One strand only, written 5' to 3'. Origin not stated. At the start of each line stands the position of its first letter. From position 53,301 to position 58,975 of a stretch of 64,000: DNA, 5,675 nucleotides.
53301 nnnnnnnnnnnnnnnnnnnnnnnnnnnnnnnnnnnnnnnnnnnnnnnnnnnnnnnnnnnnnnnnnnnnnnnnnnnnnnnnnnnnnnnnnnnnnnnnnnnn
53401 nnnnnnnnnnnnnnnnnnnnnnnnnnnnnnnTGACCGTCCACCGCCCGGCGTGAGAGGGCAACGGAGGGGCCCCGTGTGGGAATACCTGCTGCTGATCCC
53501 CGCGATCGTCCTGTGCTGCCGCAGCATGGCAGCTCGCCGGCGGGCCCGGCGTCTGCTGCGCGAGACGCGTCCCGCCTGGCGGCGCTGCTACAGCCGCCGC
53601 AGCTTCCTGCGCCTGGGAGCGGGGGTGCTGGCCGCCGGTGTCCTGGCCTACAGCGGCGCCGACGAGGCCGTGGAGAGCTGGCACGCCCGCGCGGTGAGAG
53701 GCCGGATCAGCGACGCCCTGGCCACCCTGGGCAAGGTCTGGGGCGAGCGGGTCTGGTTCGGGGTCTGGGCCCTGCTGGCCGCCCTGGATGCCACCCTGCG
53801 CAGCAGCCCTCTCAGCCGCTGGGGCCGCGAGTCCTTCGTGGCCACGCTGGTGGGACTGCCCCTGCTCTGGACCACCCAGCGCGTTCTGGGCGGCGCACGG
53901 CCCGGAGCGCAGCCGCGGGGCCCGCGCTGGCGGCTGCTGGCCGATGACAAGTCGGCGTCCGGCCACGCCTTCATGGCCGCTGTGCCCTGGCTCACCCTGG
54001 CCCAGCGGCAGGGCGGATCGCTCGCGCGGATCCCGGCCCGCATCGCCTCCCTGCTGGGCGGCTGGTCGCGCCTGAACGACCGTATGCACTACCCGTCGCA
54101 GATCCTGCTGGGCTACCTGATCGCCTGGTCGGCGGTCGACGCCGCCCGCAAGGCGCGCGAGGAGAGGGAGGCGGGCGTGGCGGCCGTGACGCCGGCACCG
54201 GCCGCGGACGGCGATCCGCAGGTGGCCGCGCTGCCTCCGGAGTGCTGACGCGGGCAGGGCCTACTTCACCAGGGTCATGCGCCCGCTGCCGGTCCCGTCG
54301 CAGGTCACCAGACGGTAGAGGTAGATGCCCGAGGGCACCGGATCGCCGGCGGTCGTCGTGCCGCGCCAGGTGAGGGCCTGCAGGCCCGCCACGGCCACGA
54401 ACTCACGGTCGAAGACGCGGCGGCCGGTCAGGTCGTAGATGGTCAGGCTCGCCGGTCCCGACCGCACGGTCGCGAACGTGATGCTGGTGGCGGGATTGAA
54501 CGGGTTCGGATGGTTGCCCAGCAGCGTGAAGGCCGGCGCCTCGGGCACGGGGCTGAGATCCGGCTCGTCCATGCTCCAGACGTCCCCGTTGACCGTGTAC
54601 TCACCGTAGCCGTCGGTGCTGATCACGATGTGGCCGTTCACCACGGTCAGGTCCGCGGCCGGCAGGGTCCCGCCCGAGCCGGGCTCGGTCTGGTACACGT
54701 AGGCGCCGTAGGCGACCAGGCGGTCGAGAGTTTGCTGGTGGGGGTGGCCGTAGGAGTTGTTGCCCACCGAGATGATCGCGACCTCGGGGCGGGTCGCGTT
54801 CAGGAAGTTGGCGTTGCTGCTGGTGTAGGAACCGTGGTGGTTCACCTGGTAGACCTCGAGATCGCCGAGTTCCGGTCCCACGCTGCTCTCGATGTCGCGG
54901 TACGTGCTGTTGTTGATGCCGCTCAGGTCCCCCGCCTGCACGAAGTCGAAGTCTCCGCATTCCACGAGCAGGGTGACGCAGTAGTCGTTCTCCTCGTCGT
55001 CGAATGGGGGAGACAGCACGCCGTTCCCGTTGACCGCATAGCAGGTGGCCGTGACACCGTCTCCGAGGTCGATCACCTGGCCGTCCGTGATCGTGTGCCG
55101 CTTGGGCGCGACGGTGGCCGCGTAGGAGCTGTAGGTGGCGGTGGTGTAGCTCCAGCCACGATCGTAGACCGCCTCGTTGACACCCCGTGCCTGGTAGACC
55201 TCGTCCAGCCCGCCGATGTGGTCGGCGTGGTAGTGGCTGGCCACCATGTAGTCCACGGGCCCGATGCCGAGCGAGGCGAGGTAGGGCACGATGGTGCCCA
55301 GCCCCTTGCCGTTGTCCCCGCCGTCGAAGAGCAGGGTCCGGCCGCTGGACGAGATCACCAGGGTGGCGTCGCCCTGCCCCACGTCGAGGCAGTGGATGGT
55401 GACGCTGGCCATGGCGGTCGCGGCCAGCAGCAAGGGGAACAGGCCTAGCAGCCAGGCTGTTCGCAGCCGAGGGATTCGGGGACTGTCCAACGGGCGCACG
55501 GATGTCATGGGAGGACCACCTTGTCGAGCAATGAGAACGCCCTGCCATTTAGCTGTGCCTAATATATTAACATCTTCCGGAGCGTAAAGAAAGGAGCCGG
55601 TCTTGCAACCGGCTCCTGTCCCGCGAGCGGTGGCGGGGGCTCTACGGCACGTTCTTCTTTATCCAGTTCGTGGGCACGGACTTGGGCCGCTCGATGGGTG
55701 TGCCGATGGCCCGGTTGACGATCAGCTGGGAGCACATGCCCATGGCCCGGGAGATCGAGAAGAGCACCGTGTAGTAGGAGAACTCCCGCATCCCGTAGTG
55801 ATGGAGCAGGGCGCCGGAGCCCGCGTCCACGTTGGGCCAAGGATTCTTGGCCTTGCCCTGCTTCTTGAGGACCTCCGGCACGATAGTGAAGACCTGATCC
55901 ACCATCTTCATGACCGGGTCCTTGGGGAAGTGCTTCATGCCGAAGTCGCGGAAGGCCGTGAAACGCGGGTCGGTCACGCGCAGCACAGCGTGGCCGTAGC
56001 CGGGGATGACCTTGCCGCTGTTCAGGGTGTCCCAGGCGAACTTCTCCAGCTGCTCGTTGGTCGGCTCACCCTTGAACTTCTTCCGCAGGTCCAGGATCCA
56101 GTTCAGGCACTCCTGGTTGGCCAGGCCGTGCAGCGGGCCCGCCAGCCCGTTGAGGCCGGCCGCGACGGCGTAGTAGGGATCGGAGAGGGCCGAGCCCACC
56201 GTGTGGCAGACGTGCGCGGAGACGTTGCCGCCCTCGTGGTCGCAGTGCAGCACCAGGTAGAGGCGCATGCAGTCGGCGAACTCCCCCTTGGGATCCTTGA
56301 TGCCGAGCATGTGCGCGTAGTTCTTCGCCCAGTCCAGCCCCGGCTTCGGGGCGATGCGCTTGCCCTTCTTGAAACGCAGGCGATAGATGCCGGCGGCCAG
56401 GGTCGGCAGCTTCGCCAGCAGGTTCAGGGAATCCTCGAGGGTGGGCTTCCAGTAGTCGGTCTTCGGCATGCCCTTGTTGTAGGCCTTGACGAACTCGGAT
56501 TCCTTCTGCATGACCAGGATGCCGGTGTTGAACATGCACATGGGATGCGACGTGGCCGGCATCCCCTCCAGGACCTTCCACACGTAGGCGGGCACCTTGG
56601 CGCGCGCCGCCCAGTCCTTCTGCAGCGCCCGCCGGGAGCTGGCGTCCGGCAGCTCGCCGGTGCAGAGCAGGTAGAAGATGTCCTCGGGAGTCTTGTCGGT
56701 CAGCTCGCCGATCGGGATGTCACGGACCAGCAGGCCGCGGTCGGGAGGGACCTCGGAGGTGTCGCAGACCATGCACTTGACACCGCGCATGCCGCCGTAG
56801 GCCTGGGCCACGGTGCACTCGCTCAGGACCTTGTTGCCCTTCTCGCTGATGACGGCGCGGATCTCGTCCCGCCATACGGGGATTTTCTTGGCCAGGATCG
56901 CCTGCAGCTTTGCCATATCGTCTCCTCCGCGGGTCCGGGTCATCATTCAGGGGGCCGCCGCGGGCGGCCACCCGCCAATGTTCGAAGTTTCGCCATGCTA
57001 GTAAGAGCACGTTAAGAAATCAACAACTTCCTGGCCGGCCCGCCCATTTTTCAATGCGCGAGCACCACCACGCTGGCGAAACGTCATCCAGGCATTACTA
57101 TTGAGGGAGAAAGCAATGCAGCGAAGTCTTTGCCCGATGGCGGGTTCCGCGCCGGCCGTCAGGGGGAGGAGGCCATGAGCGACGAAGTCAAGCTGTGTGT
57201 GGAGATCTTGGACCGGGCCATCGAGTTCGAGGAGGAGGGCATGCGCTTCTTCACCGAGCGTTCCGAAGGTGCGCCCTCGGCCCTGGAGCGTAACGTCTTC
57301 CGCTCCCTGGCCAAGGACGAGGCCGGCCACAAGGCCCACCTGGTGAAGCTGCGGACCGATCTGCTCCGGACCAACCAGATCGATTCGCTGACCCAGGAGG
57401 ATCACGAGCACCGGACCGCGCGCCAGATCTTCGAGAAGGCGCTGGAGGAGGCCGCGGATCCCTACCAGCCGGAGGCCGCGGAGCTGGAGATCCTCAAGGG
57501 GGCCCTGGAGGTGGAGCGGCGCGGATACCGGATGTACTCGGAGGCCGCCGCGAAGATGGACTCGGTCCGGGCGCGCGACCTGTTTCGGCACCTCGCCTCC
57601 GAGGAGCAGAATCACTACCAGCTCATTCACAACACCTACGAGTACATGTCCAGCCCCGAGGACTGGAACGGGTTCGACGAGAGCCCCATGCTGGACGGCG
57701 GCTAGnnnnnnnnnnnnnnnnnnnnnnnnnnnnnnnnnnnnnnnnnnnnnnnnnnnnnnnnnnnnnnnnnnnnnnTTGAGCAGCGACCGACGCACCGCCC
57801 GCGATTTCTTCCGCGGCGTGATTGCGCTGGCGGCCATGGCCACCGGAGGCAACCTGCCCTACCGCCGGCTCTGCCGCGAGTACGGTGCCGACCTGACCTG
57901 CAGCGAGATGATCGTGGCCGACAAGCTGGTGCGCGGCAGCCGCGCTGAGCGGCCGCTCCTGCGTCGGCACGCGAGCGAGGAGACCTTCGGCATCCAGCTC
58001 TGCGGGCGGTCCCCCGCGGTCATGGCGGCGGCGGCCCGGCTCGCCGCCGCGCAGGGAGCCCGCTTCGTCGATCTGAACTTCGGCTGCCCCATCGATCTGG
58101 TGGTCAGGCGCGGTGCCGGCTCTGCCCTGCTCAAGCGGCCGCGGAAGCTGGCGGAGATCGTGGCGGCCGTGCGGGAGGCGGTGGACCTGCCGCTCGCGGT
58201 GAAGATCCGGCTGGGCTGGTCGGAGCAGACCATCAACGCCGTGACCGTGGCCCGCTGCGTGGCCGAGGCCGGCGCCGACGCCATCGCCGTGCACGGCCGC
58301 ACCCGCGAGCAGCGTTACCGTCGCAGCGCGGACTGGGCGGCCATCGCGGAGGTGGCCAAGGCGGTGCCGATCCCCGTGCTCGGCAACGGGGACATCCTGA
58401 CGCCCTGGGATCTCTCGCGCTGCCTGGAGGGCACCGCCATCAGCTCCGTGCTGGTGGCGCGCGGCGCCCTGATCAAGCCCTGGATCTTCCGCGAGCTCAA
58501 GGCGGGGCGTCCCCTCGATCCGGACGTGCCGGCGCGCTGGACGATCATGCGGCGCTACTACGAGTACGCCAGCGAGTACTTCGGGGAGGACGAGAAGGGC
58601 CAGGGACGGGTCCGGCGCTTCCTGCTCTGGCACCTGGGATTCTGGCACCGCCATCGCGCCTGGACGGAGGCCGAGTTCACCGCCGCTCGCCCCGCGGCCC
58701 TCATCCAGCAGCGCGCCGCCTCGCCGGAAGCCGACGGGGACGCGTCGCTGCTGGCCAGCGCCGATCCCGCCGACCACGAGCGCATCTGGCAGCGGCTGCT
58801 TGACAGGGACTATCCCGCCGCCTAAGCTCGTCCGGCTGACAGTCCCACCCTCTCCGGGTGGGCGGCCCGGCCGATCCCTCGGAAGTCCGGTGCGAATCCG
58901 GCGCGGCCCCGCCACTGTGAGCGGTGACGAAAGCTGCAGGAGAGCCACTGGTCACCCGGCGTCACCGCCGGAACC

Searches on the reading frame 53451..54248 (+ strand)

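Call 66: search_protein_families(library=pfam, proteins=[window:53451-54248:+], max_evalue=0.000001)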
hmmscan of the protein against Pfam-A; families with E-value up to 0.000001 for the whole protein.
window:53451-54248:+ (265 aa): 1 family
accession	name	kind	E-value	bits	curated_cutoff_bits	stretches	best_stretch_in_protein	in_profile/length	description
PF01569.27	PAP2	-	1.8e-07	31.4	27.2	1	165-229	48-118/130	PAP2 superfamily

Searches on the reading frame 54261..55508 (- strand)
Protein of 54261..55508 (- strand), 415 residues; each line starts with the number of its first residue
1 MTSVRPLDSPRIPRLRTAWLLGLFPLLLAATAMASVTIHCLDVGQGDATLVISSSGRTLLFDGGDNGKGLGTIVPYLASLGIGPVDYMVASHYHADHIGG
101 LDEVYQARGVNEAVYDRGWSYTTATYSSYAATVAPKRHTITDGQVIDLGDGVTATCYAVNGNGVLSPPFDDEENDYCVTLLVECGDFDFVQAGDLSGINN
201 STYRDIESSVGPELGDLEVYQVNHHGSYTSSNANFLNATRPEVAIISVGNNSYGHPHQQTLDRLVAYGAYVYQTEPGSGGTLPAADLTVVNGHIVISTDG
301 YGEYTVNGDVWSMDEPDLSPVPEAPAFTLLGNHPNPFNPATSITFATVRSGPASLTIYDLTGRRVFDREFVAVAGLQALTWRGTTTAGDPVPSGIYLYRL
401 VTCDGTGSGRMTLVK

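Call 10: search_protein_families(library=ncbifam, proteins=[window:54261-55508:-], max_evalue=0.01)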
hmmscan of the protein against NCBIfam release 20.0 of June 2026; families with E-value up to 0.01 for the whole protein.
window:54261-55508:- (415 aa): 16 families
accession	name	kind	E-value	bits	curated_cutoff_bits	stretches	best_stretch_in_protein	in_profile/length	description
TIGR00361.1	ComEC_Rec2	equivalog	8e-28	97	190.05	1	21-275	425-660/663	DNA internalization-related competence protein ComEC/Rec2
NF008580.0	PRK11539.1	equivalog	3.2e-16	58.9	969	2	29-106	496-575/758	ComEC family protein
NF049846.1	blaAHM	exception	1.7e-11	43.6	590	1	39-252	66-266/304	AHM family subclass B3-like metallo-beta-lactamase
NF012229.1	bla_class_B_core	domain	4.4e-08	33.4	100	1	47-152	15-119/139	metallo-beta-lactamase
NF041809.1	Avs1a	equivalog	2.5e-07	29.8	420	1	219-266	296-343/387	AVAST type 1 anti-phage system MBL fold metallo-hydrolase Avs1a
TIGR04183.1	Por_Secre_tail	domain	2e-06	27.7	23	1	334-406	3-64/72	T9SS type A sorting domain-containing protein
NF033707.1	T9SS_sortase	equivalog_domain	7.9e-06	23.8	420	1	329-401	998-1076/1095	type IX secretion system sortase PorU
NF033105.1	bla_subclass_B3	equivalog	3.2e-05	23.4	240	1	49-185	25-171/257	subclass B3 metallo-beta-lactamase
NF052323.1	T9SSA_dep_M6i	equivalog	0.00022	19.3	600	1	332-400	960-1024/1043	T9SS-dependent M6-like inactivated metalloprotease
NF033088.2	bla_subclass_B1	equivalog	0.00026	20.7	200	1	49-132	33-115/217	subclass B1 metallo-beta-lactamase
NF038113.1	T9SSA_dep_M36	equivalog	0.00041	18.6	885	1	321-370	785-833/869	T9SS-dependent M36 family metallopeptidase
NF040874.1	blaPJM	exception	0.0025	17.5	630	1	48-139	60-147/301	PJM family subclass B3 metallo-beta-lactamase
NF002558.0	PRK02126.1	subfamily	0.0028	16.7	315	1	52-105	23-68/345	ribonuclease Z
NF000287.1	SMB1_fam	exception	0.0032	16.9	400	1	45-111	43-109/280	SMB-1 family subclass B3 metallo-beta-lactamase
NF000456.2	blaMSI-1_fam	exception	0.0039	16.5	550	1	45-106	46-108/289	MSI-1 family subclass B3 metallo-beta-lactamase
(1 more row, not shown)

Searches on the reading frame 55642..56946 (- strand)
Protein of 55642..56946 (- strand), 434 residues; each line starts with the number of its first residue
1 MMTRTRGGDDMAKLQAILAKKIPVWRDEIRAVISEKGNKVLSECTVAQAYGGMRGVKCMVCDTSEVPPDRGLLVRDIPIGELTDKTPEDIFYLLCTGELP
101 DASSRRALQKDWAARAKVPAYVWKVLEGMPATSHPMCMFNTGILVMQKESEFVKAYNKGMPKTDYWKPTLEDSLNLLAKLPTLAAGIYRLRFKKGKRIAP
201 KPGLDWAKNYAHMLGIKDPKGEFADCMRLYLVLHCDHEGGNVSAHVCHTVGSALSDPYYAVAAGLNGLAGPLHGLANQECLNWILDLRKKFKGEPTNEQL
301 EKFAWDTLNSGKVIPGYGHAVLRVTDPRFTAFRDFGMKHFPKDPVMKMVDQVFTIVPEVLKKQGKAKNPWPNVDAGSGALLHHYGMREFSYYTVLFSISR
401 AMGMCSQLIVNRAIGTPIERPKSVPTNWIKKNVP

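Call 10: search_protein_families(library=ncbifam, proteins=[window:55642-56946:-], max_evalue=0.01)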
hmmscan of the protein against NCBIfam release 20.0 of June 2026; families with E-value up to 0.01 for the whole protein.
window:55642-56946:- (434 aa): 20 families
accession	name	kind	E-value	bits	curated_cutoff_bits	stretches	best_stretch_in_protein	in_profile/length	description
NF007128.0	PRK09569.1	subfamily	1.4e-162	541.3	344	1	13-431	2-429/437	citrate (Si)-synthase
TIGR01793.1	cit_synth_euk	equivalog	3.6e-161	536.7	619.75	1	13-428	3-426/427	citrate (Si)-synthase, eukaryotic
TIGR01800.1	cit_synth_II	subfamily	4e-45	154.2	421.3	1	52-413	2-343/368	2-methylcitrate synthase/citrate synthase II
NF010639.0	PRK14036.1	equivalog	3.3e-41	141.2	502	1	50-405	7-345/379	citrate synthase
NF010636.0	PRK14033.1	equivalog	2.3e-40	138.6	479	1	51-411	11-351/376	bifunctional 2-methylcitrate synthase/citrate synthase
NF041157.1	Cit_synThplmales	equivalog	5.6e-39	134.3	590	1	82-409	38-346/377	citrate synthase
NF041301.1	Cit_synth_Halo_CitZ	equivalog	2.5e-38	132.1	550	1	52-409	8-350/379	citrate synthase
NF010635.0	PRK14032.1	subfamily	1.9e-34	119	426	1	65-415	62-425/448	citrate synthase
NF004126.0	PRK05614.1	equivalog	2.6e-34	118.4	505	1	71-424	67-415/430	citrate synthase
NF010638.0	PRK14035.1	equivalog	2.8e-32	111.9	572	1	79-408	33-342/372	citrate synthase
NF010637.0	PRK14034.1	equivalog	9e-32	110.4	594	1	76-408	29-341/372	citrate synthase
NF009006.1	PRK12351.1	equivalog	5.9e-31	107.2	550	1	72-415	30-353/376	bifunctional 2-methylcitrate synthase/citrate synthase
NF010640.0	PRK14037.1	subfamily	7.1e-31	107.4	504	1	84-409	40-347/377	citrate synthase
TIGR01798.1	cit_synth_I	equivalog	8.5e-30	103.8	485.15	1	69-423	52-402/412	citrate synthase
NF009004.0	PRK12349.1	equivalog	1.1e-29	103.5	508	1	86-411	46-350/372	citrate synthase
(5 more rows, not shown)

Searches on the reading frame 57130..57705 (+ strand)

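Call 10: search_protein_families(library=ncbifam, proteins=[window:57130-57705:+], max_evalue=0.01)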
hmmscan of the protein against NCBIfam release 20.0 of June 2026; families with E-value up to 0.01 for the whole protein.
window:57130-57705:+ (191 aa): 3 families
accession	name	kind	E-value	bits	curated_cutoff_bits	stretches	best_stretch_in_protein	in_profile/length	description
NF009413.0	PRK12775.1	equivalog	4e-09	34.8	1895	2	22-71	941-991/1006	putative trifunctional 2-polyprenylphenol hydroxylase/glutamate synthase subunit beta/ferritin domain-containing protein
NF045676.1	FeExpMbfA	equivalog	9e-07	28.6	450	1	25-170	11-148/318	iron exporter MbfA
TIGR02284.1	TIGR02284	subfamily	0.0013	19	44.8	0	120-161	3-44/139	PA2169 family four-helix-bundle protein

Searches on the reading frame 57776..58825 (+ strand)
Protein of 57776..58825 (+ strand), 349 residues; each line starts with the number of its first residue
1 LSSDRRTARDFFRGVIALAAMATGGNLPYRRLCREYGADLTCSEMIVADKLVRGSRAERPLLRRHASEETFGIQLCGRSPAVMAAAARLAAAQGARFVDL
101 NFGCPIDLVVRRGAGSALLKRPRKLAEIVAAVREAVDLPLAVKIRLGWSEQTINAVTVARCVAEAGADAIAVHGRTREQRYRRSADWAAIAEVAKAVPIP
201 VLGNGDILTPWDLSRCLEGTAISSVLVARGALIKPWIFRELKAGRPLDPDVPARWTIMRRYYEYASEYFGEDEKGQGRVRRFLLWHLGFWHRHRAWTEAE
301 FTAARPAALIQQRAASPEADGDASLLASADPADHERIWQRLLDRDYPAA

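Call 10: search_protein_families(library=ncbifam, proteins=[window:57776-58825:+], max_evalue=0.01)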
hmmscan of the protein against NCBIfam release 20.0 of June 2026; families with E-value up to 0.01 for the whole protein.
window:57776-58825:+ (349 aa): 12 families
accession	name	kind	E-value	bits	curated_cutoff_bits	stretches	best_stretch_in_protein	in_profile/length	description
TIGR00737.1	nifR3_yhdG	equivalog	5.3e-79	265.7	293.3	1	14-301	8-299/319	tRNA dihydrouridine synthase DusB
NF007838.0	PRK10550.1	equivalog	3.7e-35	121.4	395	1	64-247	58-243/312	tRNA dihydrouridine(16) synthase DusC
NF008774.0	PRK11815.1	equivalog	7.6e-28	97.4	269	1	16-282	15-290/337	tRNA dihydrouridine(20/20a) synthase DusA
TIGR00742.1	yjbN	subfamily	2.6e-17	63.2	397.2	1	29-176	16-164/318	tRNA dihydrouridine(20/20a) synthase DusA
NF005574.0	PRK07259.1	equivalog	3.7e-09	35.9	269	1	84-171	111-190/304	dihydroorotate dehydrogenase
TIGR01037.2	pyrD_sub1_fam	subfamily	1.4e-07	30.9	270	1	85-172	108-188/300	dihydroorotate dehydrogenase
NF006183.0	PRK08318.1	equivalog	2.4e-07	29.9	335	1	86-172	118-199/422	NAD-dependent dihydropyrimidine dehydrogenase subunit PreA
TIGR00736.1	nifR3_rel_arch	hypoth_equivalog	1.1e-05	25.2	218.7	1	89-178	87-173/231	MJ0144 family RNA dihydrouridine synthase-like protein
TIGR03997.1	mycofact_OYE_2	equivalog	2.8e-05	22.7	793.15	1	115-245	185-331/645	mycofactocin system FadH/OYE family oxidoreductase 2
NF041011.1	dihydoor_dh_Arch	equivalog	4.1e-05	22.8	330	1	73-171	90-175/289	dihydroorotate dehydrogenase PyrD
NF002231.0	PRK01130.1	subfamily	0.0018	17.4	189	1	157-224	138-207/230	putative N-acetylmannosamine-6-phosphate 2-epimerase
NF005719.0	PRK07535.1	domain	0.0057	15.8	259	1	81-142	25-74/268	methyltetrahydrofolate:corrinoid/iron-sulfur protein methyltransferase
